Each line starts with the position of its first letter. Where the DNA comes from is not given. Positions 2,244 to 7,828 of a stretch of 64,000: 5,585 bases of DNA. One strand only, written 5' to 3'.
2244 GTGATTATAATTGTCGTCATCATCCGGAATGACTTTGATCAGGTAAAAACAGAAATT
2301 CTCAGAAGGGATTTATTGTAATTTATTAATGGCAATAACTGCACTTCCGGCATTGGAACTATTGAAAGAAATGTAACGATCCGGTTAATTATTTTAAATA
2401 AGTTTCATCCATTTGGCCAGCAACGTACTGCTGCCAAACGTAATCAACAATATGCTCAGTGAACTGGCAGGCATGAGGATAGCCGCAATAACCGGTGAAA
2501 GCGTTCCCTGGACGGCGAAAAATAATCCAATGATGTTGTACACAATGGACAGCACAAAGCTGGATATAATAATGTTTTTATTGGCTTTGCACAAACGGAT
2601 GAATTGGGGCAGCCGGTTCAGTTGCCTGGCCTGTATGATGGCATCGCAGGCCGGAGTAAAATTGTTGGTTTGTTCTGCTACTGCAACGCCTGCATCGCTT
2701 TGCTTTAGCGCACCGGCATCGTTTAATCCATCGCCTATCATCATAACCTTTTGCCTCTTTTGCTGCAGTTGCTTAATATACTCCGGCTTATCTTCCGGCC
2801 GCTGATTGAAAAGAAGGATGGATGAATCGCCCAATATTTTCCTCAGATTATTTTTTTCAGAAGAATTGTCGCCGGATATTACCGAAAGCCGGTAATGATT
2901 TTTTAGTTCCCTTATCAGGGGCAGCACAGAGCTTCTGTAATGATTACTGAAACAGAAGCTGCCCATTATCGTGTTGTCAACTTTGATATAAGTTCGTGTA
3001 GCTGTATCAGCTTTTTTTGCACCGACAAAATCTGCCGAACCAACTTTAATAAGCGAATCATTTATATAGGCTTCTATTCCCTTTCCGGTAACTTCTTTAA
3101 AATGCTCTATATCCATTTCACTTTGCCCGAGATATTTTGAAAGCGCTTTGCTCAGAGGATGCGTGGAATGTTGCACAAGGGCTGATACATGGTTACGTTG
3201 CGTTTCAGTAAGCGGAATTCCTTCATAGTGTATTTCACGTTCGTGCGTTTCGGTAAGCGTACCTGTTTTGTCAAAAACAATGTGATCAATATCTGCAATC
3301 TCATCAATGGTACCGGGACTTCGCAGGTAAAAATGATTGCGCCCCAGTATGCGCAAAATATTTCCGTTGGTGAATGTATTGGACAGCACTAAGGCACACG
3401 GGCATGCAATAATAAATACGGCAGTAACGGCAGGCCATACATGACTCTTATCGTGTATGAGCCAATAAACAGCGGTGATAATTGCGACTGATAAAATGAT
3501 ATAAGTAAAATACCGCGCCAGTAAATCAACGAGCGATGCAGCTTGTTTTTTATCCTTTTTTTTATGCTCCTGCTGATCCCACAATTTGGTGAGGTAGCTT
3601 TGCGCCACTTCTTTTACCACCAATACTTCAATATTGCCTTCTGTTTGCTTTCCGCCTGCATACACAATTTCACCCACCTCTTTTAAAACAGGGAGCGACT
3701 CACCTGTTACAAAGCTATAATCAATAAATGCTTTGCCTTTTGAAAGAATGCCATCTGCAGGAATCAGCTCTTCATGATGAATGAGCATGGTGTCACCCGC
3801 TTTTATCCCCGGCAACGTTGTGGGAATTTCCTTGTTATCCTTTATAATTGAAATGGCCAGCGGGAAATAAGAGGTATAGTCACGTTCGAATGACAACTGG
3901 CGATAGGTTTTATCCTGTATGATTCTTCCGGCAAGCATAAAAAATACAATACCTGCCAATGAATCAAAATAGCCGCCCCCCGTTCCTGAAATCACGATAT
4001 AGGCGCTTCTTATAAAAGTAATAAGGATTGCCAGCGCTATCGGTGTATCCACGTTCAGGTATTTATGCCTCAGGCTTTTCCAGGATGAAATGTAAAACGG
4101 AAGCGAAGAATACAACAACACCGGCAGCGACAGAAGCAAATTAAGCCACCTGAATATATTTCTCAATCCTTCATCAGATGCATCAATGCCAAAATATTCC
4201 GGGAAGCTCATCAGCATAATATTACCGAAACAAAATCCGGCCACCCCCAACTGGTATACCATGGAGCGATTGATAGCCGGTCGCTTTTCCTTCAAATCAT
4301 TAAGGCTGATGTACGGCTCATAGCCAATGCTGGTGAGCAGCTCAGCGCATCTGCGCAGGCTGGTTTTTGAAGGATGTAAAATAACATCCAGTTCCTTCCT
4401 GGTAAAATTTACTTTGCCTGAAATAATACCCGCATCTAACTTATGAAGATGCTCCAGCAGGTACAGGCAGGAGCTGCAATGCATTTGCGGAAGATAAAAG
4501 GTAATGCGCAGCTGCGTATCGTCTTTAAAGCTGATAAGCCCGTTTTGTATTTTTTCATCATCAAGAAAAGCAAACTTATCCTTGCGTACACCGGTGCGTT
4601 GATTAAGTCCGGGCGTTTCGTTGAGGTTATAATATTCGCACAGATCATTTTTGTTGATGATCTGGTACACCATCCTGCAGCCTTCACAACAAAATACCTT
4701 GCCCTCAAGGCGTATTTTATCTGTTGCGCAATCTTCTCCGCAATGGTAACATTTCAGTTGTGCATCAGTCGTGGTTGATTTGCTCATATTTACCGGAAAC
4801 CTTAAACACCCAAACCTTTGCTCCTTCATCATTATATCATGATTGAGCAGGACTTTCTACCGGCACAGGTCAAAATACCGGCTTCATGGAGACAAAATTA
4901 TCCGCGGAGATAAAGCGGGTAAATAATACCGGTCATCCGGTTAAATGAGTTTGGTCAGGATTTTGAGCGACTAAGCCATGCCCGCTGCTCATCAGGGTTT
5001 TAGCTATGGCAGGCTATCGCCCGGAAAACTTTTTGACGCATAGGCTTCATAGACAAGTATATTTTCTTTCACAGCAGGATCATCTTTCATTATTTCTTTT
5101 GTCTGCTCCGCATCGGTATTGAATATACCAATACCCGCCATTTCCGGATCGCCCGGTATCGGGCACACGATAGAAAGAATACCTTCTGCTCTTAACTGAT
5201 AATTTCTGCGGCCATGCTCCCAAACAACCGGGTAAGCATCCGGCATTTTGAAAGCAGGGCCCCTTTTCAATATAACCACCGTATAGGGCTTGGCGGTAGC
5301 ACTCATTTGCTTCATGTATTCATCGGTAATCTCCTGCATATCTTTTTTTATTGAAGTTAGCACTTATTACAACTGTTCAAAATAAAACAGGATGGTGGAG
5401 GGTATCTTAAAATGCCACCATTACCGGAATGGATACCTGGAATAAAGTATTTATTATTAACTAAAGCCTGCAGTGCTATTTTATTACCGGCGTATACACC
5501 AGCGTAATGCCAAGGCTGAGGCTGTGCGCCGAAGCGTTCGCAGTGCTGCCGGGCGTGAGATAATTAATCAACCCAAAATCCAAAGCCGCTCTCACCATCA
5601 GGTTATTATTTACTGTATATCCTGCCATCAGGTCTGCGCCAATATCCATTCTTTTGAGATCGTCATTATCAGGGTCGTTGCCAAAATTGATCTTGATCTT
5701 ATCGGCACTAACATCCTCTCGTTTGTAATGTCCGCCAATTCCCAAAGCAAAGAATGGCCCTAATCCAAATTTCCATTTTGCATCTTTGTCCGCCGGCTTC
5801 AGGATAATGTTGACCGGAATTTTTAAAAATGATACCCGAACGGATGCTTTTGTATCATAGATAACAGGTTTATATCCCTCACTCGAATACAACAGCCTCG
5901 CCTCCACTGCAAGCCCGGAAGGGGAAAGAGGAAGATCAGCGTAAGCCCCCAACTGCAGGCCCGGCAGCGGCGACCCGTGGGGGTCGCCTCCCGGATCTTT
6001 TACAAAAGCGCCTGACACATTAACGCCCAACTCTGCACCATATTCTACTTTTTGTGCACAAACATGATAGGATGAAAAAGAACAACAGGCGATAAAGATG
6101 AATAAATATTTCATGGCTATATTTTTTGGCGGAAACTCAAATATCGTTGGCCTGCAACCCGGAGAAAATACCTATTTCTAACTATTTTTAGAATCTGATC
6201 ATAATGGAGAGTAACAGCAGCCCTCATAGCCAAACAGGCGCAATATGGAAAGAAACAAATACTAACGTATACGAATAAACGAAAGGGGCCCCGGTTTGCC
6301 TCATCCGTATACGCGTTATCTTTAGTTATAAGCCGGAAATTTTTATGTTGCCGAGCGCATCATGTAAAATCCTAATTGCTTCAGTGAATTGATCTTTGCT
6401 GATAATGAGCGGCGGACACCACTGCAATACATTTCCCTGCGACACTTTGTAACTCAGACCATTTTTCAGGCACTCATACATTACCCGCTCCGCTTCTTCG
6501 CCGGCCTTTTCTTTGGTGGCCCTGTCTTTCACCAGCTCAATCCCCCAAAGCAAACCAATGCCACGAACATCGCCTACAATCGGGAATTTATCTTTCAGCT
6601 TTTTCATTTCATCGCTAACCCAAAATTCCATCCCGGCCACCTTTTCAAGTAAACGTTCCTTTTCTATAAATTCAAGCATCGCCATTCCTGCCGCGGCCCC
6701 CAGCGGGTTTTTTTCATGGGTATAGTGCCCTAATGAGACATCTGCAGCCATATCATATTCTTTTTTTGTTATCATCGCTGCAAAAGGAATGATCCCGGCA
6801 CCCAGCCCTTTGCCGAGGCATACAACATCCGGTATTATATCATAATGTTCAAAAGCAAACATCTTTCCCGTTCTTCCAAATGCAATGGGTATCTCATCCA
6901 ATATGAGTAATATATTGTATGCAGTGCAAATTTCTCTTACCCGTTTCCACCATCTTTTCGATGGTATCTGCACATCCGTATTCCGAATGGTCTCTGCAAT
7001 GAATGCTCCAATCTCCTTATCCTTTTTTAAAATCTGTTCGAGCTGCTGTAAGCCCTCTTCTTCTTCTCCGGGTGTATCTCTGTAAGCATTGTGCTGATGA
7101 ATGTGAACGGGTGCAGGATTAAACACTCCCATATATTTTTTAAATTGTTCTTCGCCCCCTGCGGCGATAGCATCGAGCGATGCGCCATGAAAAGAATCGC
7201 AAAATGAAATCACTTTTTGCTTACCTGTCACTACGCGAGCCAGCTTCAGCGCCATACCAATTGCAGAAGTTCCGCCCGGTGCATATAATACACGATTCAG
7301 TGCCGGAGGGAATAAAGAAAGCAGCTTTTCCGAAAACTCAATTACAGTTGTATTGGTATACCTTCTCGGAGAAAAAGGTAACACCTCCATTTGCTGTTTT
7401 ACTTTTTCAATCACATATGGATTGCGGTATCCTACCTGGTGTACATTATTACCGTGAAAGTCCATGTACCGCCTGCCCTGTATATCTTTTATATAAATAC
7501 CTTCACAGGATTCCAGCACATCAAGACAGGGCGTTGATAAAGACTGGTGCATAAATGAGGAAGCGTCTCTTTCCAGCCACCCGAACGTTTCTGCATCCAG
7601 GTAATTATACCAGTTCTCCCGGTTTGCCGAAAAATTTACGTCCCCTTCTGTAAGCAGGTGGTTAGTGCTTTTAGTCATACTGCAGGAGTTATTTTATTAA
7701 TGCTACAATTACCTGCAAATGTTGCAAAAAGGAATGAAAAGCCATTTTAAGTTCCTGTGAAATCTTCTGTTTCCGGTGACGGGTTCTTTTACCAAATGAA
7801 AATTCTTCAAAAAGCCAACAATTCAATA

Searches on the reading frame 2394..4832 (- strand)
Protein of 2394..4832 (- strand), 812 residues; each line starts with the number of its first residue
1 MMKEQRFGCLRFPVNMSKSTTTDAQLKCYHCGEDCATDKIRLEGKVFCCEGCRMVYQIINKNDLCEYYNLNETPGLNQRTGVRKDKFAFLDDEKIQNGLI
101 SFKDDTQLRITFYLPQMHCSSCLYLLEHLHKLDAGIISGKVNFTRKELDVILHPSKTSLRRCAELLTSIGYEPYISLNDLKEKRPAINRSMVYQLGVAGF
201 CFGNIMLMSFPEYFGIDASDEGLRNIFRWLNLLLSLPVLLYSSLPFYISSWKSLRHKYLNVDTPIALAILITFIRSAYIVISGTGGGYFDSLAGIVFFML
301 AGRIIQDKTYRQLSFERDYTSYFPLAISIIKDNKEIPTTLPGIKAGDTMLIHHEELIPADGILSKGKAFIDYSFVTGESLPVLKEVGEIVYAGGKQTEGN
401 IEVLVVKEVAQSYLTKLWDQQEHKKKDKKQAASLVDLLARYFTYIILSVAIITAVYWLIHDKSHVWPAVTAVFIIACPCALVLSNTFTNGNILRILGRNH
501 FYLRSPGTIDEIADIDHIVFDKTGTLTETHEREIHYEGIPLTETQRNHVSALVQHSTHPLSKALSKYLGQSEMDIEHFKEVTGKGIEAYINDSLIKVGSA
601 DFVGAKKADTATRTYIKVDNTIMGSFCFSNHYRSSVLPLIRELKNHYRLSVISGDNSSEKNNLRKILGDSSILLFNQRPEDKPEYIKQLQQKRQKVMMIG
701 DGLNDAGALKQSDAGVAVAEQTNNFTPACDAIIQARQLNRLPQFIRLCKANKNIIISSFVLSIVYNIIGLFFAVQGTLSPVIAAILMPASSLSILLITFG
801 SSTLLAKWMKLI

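Call 79: search_protein_families(library=pfam, proteins=[window:2394-4832:-], max_evalue=0.00001)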
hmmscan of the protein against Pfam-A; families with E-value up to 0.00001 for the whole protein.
window:2394-4832:- (812 aa): 4 families
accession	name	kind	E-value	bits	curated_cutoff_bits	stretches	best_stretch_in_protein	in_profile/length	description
PF00122.25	E1-E2_ATPase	-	1.9e-34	119.2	28.1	1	329-496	9-178/181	E1-E2 ATPase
PF00702.32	Hydrolase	-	1.1e-22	81.8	26.4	1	515-712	1-190/191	haloacid dehalogenase-like hydrolase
PF12156.14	ATPase-cat_bd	-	1e-13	52.2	27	1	27-102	1-84/86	Putative metal-binding domain of cation transport ATPase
PF08282.18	Hydrolase_3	-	4.4e-06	27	20.9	1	685-734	195-244/255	haloacid dehalogenase-like hydrolase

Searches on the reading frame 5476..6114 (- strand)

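Call 3: search_protein_families(library=pfam, proteins=[window:5476-6114:-], max_evalue=0.01)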
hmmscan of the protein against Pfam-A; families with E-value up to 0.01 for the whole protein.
window:5476-6114:- (212 aa): 2 families
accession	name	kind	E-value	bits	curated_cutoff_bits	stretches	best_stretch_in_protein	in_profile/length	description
PF13568.12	OMP_b-brl_2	-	1.2e-14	55.2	27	1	20-184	2-172/175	Outer membrane protein beta-barrel domain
PF13505.12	OMP_b-brl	-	1.5e-08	35.4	28.7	1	9-202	7-172/175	Outer membrane protein beta-barrel domain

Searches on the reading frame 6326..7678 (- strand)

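Call 3: search_protein_families(library=pfam, proteins=[window:6326-7678:-], max_evalue=0.01)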
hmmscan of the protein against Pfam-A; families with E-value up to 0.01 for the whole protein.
window:6326-7678:- (450 aa): 2 families
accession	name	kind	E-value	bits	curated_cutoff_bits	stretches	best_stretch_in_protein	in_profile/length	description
PF00202.27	Aminotran_3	-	2.4e-77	260.8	30.5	1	54-442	12-403/403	Aminotransferase class-III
PF00155.27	Aminotran_1_2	-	0.00019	21.2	19.7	1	210-273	130-197/361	Aminotransferase class I and II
